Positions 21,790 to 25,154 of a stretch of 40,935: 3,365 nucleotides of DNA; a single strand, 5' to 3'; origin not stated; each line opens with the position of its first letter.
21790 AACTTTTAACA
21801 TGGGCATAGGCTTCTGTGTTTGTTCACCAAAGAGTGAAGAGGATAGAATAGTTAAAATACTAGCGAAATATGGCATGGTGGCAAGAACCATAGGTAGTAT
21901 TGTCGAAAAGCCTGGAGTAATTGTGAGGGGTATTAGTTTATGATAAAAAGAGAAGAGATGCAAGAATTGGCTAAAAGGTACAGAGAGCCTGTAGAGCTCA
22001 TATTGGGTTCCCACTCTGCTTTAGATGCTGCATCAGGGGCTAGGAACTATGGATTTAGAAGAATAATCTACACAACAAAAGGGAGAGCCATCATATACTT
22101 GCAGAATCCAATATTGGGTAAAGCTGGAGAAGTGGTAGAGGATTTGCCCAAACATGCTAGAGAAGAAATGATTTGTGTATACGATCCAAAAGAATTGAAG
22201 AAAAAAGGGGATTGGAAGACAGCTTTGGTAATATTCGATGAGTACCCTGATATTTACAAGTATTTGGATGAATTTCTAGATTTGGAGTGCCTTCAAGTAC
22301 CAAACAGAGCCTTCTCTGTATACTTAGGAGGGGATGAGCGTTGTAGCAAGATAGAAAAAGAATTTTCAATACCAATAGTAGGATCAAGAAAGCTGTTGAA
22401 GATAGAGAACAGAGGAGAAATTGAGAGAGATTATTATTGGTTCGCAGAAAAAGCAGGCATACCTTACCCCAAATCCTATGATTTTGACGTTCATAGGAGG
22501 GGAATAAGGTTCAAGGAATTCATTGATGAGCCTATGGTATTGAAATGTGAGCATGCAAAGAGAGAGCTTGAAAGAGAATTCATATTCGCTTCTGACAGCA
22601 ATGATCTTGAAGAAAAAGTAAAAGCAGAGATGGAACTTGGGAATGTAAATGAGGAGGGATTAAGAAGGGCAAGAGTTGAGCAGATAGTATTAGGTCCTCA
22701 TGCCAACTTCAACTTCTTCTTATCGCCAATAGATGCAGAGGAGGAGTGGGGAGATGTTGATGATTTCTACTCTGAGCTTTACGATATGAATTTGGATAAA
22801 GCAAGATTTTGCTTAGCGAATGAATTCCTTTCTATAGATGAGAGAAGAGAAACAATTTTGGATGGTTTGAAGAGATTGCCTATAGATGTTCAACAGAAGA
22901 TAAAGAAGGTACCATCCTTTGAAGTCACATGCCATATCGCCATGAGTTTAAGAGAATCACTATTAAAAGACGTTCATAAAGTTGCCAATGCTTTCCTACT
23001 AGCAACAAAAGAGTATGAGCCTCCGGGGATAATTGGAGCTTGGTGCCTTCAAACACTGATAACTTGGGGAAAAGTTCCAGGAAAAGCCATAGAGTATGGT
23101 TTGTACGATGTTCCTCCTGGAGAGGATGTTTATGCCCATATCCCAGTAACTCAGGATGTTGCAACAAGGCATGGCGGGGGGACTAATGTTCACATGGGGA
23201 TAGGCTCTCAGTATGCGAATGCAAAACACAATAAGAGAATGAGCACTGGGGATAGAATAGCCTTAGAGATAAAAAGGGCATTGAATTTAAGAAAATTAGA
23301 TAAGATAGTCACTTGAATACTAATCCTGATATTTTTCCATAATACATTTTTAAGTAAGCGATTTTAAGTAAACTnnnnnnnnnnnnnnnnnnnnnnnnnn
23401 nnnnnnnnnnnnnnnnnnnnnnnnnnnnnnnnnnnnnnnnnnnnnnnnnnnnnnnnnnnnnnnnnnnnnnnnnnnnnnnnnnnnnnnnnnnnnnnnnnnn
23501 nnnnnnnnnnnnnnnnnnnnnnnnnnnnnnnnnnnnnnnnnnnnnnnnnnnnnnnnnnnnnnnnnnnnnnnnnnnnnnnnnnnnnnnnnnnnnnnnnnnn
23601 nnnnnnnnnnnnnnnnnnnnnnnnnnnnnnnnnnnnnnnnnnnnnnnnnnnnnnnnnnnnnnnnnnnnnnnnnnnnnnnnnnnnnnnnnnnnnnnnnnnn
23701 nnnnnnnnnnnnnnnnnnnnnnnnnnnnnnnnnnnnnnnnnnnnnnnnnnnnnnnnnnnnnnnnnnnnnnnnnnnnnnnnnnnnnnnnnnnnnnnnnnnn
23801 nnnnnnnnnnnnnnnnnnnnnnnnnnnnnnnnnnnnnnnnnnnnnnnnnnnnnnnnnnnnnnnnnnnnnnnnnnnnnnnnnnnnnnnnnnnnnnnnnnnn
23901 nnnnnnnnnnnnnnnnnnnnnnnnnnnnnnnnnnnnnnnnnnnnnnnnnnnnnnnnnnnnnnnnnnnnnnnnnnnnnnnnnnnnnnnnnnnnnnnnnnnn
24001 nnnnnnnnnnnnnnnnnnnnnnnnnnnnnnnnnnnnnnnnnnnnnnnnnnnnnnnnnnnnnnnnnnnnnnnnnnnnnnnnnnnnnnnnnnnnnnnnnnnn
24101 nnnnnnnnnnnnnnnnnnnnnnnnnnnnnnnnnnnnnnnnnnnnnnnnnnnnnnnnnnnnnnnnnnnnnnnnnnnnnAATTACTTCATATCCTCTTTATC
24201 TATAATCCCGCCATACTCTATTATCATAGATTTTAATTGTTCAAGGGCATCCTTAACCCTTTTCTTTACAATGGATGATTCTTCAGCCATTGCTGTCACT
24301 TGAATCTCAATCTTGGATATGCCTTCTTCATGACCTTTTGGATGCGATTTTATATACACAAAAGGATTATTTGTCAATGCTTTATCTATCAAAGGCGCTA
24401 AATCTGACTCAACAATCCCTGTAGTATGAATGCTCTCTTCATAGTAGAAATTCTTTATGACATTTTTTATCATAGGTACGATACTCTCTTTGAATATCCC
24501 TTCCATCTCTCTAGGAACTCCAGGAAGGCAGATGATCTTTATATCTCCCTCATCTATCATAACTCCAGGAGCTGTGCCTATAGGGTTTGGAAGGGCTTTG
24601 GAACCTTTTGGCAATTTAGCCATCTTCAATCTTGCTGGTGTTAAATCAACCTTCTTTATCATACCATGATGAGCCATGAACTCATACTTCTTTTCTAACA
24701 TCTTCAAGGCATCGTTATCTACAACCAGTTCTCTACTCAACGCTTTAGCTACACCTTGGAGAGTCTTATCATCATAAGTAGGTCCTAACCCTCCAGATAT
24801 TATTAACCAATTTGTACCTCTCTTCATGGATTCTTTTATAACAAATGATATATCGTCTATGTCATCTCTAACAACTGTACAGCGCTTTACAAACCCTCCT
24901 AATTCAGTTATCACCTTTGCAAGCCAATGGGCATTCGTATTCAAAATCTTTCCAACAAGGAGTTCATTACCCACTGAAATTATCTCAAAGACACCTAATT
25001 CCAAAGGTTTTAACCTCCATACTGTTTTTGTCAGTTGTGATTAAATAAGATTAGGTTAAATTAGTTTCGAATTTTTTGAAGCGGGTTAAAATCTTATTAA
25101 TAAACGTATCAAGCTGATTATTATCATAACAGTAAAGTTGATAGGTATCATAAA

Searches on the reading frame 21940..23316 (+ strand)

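Call 10: search_protein_families(library=pfam, proteins=[window:21940-23316:+])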
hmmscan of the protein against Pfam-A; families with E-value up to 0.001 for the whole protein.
window:21940-23316:+ (458 aa): 2 families
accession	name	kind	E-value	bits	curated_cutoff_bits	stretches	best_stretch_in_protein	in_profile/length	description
PF06973.17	DUF1297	-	7.9e-48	162.9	23.8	1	222-458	1-188/188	Domain of unknown function (DUF1297)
PF06849.18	DUF1246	-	6.3e-20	71.8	25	1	21-180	3-122/122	Protein of unknown function (DUF1246)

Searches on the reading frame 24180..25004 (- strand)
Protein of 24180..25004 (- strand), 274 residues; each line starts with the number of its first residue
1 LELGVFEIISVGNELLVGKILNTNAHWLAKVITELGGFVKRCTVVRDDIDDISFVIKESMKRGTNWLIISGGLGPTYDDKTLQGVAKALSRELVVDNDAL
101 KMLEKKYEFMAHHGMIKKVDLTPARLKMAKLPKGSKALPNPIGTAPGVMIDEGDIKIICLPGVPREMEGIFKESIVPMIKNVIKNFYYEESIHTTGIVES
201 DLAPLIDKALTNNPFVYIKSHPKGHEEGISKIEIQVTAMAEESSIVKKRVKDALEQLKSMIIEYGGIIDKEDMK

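Call 10: search_protein_families(library=pfam, proteins=[window:24180-25004:-])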
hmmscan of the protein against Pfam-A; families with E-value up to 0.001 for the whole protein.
window:24180-25004:- (274 aa): 1 family
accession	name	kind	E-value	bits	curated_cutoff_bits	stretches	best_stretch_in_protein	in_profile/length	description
PF00994.29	MoCF_biosynth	-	1.3e-31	109.7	26.6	1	7-180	1-143/144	Probable molybdopterin binding domain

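Call 59: find_related_loci(query=window:24180-25004:-, collection=genome_contigs, flank=3000)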
Query window:24180-25004:- (274 aa) in genome_contigs; peptide patterns used: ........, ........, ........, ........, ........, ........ (x = any residue, [..] = any of these).
72 stretches matched a pattern; 3 encode a relative of the query (tblastn E <= 1e-3); 3 distinct loci.
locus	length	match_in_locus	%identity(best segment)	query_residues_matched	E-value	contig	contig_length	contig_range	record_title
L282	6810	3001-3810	90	5-274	7e-163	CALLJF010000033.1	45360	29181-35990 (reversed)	MAG: uncultured Nitrososphaerales archaeon isolate S1_Bin_METABAT__299_1 genome assembly, contig: c_000002426040, whole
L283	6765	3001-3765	92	5-259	3e-158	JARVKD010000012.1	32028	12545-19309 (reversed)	MAG: Nitrososphaeria archaeon isolate JZ2_bin.220247 NODE_12_length_32028_cov_1.67228, whole genome shotgun sequence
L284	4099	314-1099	48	6-266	2e-72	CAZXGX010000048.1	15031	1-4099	MAG TPA_asm: uncultured Candidatus Bathyarchaeia archaeon isolate SRP192927_co7_369 genome assembly, contig: NODE_7549_l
